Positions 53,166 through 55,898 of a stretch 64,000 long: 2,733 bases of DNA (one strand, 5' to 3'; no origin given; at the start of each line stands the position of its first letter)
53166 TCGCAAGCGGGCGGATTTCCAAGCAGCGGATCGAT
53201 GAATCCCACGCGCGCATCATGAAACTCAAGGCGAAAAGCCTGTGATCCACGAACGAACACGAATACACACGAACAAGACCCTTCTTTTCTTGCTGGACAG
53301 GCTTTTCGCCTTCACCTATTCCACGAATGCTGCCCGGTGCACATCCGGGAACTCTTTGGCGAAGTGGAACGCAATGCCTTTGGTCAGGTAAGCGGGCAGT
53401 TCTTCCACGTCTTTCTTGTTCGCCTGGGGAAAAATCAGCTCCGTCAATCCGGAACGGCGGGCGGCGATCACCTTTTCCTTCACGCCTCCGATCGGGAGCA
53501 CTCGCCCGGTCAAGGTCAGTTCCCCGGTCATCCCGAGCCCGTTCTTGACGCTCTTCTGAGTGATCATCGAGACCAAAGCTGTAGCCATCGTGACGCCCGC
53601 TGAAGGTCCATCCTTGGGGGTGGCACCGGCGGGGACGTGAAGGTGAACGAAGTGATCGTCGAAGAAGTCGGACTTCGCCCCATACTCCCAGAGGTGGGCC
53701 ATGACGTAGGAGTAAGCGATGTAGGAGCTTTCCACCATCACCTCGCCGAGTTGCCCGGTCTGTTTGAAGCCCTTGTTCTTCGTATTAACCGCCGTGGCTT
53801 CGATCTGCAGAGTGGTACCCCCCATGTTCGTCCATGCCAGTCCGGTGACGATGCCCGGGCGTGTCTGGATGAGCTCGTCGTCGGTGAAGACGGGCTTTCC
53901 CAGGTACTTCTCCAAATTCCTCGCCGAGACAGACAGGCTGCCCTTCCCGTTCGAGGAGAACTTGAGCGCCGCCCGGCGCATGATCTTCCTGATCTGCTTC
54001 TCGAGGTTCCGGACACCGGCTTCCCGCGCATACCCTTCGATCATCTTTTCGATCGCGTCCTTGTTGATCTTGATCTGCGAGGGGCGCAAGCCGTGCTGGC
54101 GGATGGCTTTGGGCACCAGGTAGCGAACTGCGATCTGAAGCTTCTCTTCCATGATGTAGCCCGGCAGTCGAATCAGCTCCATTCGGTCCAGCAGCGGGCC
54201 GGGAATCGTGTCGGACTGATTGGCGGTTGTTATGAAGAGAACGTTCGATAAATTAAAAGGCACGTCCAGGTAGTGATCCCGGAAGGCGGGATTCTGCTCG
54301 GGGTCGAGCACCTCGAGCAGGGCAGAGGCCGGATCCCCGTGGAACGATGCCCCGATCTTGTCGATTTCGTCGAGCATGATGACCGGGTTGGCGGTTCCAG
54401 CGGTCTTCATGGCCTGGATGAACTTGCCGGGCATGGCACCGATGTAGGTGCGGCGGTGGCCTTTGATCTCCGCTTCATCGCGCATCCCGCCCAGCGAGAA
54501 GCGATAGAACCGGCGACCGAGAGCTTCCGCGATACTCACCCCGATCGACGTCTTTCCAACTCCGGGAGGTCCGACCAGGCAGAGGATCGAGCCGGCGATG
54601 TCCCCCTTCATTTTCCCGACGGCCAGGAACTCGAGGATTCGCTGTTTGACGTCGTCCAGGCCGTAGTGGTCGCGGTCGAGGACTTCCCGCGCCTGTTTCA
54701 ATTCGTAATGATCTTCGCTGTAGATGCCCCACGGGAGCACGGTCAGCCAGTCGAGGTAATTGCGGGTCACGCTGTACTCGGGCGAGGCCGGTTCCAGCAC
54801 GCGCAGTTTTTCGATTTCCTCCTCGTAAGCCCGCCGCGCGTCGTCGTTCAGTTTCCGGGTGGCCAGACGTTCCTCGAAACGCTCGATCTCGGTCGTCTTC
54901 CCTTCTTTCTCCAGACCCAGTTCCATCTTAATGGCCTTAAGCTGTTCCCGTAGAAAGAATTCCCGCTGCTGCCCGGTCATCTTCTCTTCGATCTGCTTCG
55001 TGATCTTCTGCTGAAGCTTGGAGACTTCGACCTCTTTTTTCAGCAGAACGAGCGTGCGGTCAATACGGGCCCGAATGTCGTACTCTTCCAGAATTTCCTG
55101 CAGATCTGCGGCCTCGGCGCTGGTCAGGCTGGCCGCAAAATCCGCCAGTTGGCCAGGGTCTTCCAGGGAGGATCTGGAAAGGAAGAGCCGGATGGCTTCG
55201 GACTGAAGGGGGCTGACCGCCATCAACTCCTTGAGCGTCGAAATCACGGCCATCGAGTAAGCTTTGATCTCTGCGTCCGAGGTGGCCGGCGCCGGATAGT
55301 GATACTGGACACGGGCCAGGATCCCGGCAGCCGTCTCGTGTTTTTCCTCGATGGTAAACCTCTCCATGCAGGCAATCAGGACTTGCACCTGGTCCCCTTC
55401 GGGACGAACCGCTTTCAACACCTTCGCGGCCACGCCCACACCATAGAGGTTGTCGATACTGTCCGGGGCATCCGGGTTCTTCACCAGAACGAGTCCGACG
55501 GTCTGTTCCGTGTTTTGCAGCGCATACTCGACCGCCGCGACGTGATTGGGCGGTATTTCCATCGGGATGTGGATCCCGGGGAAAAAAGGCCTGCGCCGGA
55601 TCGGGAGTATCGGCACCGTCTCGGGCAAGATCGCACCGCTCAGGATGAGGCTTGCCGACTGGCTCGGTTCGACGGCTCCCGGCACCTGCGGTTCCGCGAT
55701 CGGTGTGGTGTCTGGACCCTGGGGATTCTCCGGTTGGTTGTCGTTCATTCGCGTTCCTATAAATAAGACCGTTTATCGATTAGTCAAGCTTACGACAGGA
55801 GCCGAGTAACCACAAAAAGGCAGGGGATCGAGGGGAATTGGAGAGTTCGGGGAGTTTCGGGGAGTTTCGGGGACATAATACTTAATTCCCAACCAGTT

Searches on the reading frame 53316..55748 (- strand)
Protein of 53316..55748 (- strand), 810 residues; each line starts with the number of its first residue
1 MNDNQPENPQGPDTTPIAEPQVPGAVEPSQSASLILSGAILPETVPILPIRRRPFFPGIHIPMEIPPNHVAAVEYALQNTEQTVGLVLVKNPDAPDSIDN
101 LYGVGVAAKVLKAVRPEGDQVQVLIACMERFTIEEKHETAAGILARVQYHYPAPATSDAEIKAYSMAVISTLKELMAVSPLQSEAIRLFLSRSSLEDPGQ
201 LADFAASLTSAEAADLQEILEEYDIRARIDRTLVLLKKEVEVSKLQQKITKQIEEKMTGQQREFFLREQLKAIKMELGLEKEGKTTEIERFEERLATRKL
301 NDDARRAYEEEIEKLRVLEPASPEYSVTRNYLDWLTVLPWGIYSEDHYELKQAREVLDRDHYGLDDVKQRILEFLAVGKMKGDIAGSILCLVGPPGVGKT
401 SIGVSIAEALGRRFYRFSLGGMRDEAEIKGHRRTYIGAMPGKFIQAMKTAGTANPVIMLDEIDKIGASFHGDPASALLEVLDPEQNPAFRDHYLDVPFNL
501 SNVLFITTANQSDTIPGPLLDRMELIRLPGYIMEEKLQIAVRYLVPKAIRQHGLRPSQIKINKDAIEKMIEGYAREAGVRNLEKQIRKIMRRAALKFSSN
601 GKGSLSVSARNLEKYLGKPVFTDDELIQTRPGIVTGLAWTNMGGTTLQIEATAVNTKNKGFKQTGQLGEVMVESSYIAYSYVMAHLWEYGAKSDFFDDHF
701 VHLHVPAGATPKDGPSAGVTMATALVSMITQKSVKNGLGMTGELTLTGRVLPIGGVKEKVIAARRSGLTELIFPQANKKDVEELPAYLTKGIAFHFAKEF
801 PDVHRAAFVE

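Call 23: search_protein_families(library=pfam, proteins=[window:53316-55748:-], max_evalue=0.00001)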
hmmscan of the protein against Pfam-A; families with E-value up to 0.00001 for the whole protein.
window:53316-55748:- (810 aa): 6 families
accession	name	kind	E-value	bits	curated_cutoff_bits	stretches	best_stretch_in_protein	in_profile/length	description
PF05362.19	Lon_C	-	1.3e-77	260.4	21.1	1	607-809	2-204/205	Lon protease (S16) C-terminal proteolytic domain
PF02190.22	LON_substr_bdg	-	4.4e-35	121.8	28.7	1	44-238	1-200/200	ATP-dependent protease La (LON) substrate-binding domain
PF00004.35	AAA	-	2.7e-24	86.5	21.2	1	389-526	1-126/131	ATPase family associated with various cellular activities (AAA)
PF22667.2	Lon_lid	-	7.7e-20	70.8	27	1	551-601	2-52/57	Lon protease AAA+ ATPase lid domain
PF07728.20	AAA_5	-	2e-07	31.6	22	1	389-513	2-125/139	AAA domain (dynein-related subfamily)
PF13541.12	ChlI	-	2.8e-07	30.9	27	1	705-777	49-121/121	Subunit ChlI of Mg-chelatase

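Call 25: search_protein_families(library=ncbifam, proteins=[window:53316-55748:-], max_evalue=1e-10)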
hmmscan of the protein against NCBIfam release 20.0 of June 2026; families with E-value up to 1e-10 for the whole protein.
window:53316-55748:- (810 aa): 6 families
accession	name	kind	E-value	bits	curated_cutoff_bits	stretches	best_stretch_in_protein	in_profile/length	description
TIGR00763.1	lon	equivalog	5.5e-295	980.9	608.05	1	46-808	1-795/795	endopeptidase La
NF008053.0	PRK10787.1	equivalog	3e-199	663.9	891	1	45-805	11-768/784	endopeptidase La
TIGR02903.1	spore_lon_C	equivalog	6e-21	74.6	678.8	1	632-782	447-593/615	Lon family ATP-dependent protease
TIGR02902.1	spore_lonB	equivalog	1.4e-20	73.4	723.3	1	632-783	349-510/531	ATP-dependent protease LonB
TIGR00764.1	lon_rel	equivalog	1.2e-18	67.1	516.6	1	632-781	420-567/608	ATP-dependent protease LonB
TIGR02653.1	Lon_rel_chp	hypoth_equivalog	1.7e-11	43.2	628.25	1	560-798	427-662/675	protease Lon-related BREX system protein BrxL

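Call 26: find_homologous_proteins(query=window:53316-55748:-, max_evalue=1e-100)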
Query window:53316-55748:- (810 aa): 8000 proteins with E <= 1e-100 among 8000 candidates; the best 120 are listed.
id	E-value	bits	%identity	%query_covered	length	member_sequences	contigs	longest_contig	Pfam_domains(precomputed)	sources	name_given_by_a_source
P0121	0.0e+0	1744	99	97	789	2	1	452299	PF02190.23,PF08298.18,PF05362.20,PF00004.36,PF22667.3,PF07728.21,PF13541.13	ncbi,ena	-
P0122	0.0e+0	1592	88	100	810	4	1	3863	PF02190.23,PF05362.20,PF00004.36,PF22667.3,PF07728.21,PF13541.13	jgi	-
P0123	0.0e+0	1330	73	100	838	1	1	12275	PF02190.23,PF05362.20,PF00004.36,PF22667.3,PF07728.21,PF13541.13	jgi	jgi:ATP-dependent Lon protease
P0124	0.0e+0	1321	75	96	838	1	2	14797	PF02190.23,PF05362.20,PF00004.36,PF22667.3,PF07728.21,PF13541.13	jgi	jgi:ATP-dependent Lon protease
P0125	0.0e+0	1314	75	96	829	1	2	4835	PF02190.23,PF08298.18,PF05362.20,PF00004.36,PF22667.3,PF07728.21,PF13541.13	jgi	jgi:ATP-dependent Lon protease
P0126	0.0e+0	1309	72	99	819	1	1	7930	PF02190.23,PF08298.18,PF05362.20,PF00004.36,PF22667.3,PF07728.21,PF13541.13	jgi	jgi:ATP-dependent Lon protease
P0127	0.0e+0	1305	73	98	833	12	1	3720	PF02190.23,PF08298.18,PF05362.20,PF00004.36,PF22667.3,PF07728.21,PF13541.13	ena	-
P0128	0.0e+0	1301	72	98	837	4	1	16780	PF07724.21,PF02190.23,PF08298.18,PF05362.20,PF00004.36,PF22667.3,PF07728.21,PF13541.13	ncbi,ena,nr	ncbi:MAG TPA: endopeptidase La [Acidobacteriota bacterium]|nr:endopeptidase La [Acidobacteriota bact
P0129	0.0e+0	1293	71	100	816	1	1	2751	PF02190.23,PF05362.20,PF00004.36,PF22667.3,PF07728.21,PF13541.13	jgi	jgi:ATP-dependent Lon protease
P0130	0.0e+0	1288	71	100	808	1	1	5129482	PF02190.23,PF05362.20,PF00004.36,PF22667.3,PF07728.21,PF13541.13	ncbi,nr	ncbi:MAG: endopeptidase La [Acidobacteriota bacterium]|nr:MAG: endopeptidase La [Acidobacteriota bac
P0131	0.0e+0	1287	71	99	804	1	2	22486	PF02190.23,PF05362.20,PF00004.36,PF22667.3,PF07728.21,PF13541.13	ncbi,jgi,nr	ncbi:MAG: endopeptidase La [Acidobacteria bacterium]|nr:MAG: endopeptidase La [Acidobacteriota bacte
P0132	0.0e+0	1276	71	97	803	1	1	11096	PF02190.23,PF05362.20,PF00004.36,PF22667.3,PF07728.21,PF13541.13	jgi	-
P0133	0.0e+0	1275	72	96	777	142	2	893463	PF02190.23,PF05362.20,PF00004.36,PF22667.3,PF07728.21,PF13541.13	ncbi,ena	-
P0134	0.0e+0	1274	72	96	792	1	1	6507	PF02190.23,PF08298.18,PF05362.20,PF00004.36,PF22667.3,PF07728.21,PF13541.13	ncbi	-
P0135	0.0e+0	1273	72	96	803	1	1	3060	PF02190.23,PF05362.20,PF00004.36,PF22667.3,PF07728.21,PF13541.13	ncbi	-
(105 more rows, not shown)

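Call 27: find_encoding_contigs(protein=P0121, flank=10000, max_places=3)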
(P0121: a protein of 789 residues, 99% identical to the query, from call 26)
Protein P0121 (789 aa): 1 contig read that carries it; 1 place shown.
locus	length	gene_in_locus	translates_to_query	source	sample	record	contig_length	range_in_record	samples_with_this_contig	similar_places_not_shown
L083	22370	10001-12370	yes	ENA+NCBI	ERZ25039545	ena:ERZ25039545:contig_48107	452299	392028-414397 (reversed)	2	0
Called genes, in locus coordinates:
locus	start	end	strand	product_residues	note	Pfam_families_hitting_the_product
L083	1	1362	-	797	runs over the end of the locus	PF08531:Bac_rhamnosid_N, PF17389:Bac_rhamnosid6H, PF17390:Bac_rhamnosid_C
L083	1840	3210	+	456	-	PF00144:Beta-lactamase, PF11954:DUF3471 (faint)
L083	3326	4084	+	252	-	PF01026:TatD_DNase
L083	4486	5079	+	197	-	PF00899:ThiF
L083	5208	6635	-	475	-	PF01408:GFO_IDH_MocA, PF19051:GFO_IDH_MocA_C2, PF22725:GFO_IDH_MocA_C3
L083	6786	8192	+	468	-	PF02018:CBM_4_9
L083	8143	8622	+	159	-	-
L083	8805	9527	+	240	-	-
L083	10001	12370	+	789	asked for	PF02190:LON_substr_bdg, PF08298:AAA_PrkA (weak), PF00004:AAA, PF07728:AAA_5 (weak), PF22667:Lon_lid, PF05362:Lon_C, PF13541:ChlI (weak)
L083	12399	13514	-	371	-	PF00933:Glyco_hydro_3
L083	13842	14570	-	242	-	PF01177:Asp_Glu_race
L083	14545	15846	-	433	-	PF05977:MFS_3, PF07690:MFS_1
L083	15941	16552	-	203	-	PF02698:DUF218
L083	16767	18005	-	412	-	PF01408:GFO_IDH_MocA, PF02894:GFO_IDH_MocA_C (weak), PF22725:GFO_IDH_MocA_C3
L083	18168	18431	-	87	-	-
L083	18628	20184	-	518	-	PF13620:CarboxypepD_reg, PF00515:TPR_1 (faint), PF07719:TPR_2 (faint), PF13174:TPR_6 (faint), PF13371:TPR_9 (faint), PF13424:TPR_12 (faint), PF13428:TPR_14 (faint), PF13432:TPR_16 (weak), +6 more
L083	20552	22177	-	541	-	PF00342:PGI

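Call 43: search_protein_families(library=pfam, proteins=[L083:20552-22177:-, L083:4486-5079:+], max_evalue=0.001)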
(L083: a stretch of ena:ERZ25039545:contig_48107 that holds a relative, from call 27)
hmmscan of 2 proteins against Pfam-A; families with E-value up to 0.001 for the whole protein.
L083:20552-22177:- (541 aa): 1 family
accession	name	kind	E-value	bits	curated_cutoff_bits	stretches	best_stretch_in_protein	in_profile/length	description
PF00342.24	PGI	-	1.9e-223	742.9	22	1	49-533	1-486/486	Phosphoglucose isomerase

L083:4486-5079:+ (197 aa): 1 family
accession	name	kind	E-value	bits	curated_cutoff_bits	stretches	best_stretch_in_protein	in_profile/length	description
PF00899.27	ThiF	-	7e-14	52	28.1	1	2-176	72-205/238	ThiF family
